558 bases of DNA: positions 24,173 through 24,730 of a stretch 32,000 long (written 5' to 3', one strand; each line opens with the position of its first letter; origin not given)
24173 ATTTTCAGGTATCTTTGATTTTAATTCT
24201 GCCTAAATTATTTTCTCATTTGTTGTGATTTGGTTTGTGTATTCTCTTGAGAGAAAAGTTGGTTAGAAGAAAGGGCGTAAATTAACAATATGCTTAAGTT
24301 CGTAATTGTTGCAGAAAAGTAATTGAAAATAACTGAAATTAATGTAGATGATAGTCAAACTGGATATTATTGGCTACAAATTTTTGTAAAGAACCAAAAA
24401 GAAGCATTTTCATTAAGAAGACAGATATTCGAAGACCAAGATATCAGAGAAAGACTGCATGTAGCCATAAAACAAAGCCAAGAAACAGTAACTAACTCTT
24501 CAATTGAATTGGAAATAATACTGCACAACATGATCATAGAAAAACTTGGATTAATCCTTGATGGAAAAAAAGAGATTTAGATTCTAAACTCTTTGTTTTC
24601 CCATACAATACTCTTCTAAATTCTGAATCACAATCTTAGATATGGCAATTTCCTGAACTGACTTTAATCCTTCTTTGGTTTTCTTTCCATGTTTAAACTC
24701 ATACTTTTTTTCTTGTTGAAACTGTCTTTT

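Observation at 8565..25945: The coding end of aEF-2 plus ~80 nt of flank occurs four times in strictly alternating orientation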

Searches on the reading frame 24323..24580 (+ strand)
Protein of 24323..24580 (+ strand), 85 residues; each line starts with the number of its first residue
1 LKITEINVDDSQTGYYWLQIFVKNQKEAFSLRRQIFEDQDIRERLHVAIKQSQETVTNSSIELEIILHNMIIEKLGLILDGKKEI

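Call 10: search_protein_families(library=pfam, proteins=[window:24323-24580:+], max_evalue=0.01)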
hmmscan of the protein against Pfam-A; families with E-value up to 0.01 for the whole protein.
window:24323-24580:+ (85 aa): 1 family
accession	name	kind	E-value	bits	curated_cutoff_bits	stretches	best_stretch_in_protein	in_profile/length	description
PF05018.18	CFA20_dom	-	0.00054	20.2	24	1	17-67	75-125/185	CFA20 domain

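Call 42: find_encoding_contigs(protein=window:24323-24580:+, flank=10000, max_places=10)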
Protein window:24323-24580:+ (85 aa): 6 contigs read that carry it; 5 places shown.
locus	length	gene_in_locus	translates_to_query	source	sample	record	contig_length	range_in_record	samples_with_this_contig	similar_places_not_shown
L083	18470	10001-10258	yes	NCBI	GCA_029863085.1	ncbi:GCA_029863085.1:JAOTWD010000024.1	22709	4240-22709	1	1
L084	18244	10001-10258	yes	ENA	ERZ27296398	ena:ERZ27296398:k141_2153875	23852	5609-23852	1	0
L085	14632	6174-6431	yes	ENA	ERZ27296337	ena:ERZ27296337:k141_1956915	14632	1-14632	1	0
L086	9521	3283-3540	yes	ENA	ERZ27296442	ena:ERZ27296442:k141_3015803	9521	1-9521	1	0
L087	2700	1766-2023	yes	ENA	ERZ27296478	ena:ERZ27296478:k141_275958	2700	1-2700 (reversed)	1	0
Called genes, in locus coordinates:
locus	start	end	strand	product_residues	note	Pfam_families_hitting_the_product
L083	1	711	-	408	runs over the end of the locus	-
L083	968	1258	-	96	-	PF14947:HTH_45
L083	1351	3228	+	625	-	PF00672:HAMP, PF00512:HisKA, PF02518:HATPase_c, PF14501:HATPase_c_5 (weak)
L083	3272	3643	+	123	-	PF00072:Response_reg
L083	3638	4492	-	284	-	-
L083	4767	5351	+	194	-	PF02525:Flavodoxin_2, PF03358:FMN_red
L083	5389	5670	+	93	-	-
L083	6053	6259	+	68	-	-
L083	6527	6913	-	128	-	-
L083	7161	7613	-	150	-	PF00072:Response_reg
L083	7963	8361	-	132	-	-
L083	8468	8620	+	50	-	-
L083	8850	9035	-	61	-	-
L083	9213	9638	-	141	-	-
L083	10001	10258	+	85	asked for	-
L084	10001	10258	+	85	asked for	-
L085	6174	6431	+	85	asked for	-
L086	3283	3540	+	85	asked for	-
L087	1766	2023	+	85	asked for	-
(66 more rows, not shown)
